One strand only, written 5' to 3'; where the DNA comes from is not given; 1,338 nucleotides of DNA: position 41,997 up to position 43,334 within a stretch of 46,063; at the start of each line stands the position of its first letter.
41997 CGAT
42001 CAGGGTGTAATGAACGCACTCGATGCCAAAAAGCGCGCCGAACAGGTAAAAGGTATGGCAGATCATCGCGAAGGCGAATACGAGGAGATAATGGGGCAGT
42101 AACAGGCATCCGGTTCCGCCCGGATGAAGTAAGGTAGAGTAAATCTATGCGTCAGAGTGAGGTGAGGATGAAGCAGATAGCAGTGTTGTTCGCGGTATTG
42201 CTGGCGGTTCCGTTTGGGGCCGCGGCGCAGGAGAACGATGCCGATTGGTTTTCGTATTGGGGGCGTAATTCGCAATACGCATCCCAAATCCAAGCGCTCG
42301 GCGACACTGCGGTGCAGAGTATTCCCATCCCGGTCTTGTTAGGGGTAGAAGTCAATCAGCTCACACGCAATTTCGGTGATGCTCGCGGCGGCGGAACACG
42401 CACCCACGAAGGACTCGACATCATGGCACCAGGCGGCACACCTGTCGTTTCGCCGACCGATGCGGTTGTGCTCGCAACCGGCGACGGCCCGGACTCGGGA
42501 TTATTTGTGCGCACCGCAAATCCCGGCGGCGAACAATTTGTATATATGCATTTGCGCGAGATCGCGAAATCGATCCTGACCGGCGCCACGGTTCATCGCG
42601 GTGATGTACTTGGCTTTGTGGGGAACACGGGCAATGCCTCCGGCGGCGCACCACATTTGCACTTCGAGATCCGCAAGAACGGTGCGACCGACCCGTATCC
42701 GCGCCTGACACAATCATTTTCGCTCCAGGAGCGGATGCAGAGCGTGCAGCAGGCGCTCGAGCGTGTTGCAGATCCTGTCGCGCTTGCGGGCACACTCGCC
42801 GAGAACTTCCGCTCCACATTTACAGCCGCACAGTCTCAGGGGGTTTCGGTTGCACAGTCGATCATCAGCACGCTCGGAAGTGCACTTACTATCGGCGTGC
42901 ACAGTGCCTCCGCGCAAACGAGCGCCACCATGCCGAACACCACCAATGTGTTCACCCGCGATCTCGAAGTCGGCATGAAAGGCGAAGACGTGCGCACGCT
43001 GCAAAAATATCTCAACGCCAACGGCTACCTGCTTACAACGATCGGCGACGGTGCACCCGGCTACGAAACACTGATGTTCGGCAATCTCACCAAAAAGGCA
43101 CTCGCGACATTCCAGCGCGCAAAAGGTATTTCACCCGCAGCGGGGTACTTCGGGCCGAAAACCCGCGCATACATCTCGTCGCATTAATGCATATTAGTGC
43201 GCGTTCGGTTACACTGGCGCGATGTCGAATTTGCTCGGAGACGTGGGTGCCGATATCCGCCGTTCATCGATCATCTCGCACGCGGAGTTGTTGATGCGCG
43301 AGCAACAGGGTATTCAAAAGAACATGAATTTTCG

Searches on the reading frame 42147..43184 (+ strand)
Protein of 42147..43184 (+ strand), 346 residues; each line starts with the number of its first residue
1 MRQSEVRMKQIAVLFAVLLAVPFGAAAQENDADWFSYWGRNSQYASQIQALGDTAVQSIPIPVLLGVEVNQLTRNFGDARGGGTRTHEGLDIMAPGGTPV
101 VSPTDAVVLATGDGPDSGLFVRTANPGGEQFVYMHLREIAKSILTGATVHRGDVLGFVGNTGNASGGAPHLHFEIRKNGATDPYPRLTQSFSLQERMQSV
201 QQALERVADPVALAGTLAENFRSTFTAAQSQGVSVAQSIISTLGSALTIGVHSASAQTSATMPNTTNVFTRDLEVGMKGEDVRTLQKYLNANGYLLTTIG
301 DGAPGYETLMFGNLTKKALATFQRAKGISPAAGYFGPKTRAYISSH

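Call 67: search_protein_families(library=ncbifam, proteins=[window:42147-43184:+], max_evalue=1e-10)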
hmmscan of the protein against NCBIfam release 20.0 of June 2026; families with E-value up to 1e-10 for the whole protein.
window:42147-43184:+ (346 aa): 5 families
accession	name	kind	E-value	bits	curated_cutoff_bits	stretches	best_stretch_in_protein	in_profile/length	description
NF052336.1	PdgHdaseHSB100310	equivalog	5.4e-14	52.3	500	0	72-181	43-147/316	peptidoglycan hydrolase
NF008652.0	PRK11649.1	equivalog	9.2e-13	47.7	341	1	84-179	310-401/439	murein DD-endopeptidase MepM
NF053825.1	PdgNdpepShyA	equivalog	1.5e-11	43.7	700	1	84-179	293-384/425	peptidoglycan DD-endopeptidase ShyA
NF041208.1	celldiv_DipM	equivalog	7.8e-11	41.8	740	1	76-180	310-409/419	cell division endopeptidase DipM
NF053824.1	PdgNdpepShyC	equivalog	9.6e-11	41.2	700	0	81-196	290-405/429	peptidoglycan DD-endopeptidase ShyC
